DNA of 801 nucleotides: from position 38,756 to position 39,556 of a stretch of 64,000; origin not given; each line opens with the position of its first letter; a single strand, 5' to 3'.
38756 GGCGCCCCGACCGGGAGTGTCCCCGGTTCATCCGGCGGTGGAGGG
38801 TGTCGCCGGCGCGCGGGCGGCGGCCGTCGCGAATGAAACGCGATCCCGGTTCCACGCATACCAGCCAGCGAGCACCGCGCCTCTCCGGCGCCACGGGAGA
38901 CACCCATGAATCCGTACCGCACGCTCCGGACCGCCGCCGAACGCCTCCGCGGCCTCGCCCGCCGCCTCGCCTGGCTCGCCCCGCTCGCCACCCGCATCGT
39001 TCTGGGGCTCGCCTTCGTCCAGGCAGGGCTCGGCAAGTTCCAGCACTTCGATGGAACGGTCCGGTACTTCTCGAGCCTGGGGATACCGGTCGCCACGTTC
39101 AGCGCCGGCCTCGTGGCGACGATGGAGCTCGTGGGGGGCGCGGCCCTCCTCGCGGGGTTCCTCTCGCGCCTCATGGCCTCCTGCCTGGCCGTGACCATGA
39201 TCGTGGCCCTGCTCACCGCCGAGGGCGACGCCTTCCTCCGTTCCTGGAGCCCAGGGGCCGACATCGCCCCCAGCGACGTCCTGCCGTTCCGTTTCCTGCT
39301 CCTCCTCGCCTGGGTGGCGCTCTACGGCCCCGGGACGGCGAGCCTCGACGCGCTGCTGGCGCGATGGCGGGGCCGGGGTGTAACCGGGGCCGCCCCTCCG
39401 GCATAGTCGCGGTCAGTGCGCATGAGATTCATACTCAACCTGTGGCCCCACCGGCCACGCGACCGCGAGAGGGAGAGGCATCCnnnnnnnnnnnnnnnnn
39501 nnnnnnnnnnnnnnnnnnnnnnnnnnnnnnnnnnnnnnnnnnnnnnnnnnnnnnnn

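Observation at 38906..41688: Compact bufferin-type RiPP cluster: DoxX, signal-peptide Cys-rich precursor, DUF692/MNIO oxidase, DUF2063 partner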

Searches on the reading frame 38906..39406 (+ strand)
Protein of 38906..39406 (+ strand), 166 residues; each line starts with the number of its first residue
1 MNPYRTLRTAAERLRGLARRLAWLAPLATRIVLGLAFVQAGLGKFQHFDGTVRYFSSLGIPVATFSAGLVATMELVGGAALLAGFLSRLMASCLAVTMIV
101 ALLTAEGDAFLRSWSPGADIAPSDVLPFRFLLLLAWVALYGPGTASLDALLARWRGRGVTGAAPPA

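Call 3: search_protein_families(library=pfam, proteins=[window:38906-39406:+], max_evalue=0.01)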
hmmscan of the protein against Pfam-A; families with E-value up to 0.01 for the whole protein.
window:38906-39406:+ (166 aa): 3 families
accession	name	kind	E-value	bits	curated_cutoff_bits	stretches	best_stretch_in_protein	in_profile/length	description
PF07681.17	DoxX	-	4.6e-21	75.7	23.6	1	26-105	2-83/85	DoxX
PF07291.16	MauE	-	2.5e-05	25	27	1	27-102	6-84/128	Methylamine utilisation protein MauE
PF13564.11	DoxX_2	-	0.0034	17.9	26.3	1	31-104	4-80/103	DoxX-like family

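Call 4: search_protein_families(library=ncbifam, proteins=[window:38906-39406:+], max_evalue=0.01)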
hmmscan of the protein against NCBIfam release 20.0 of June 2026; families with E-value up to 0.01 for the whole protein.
window:38906-39406:+ (166 aa): 2 families
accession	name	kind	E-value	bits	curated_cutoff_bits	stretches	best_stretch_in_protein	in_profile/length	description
NF050144.1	matur_HvfX_fam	equivalog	3.5e-18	66.3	80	1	23-105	1-87/165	HvfX family Cu-binding RiPP maturation protein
NF045576.1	BT_3928_fam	equivalog_domain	0.0023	17.1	250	1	29-103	5-88/358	BT_3928 family protein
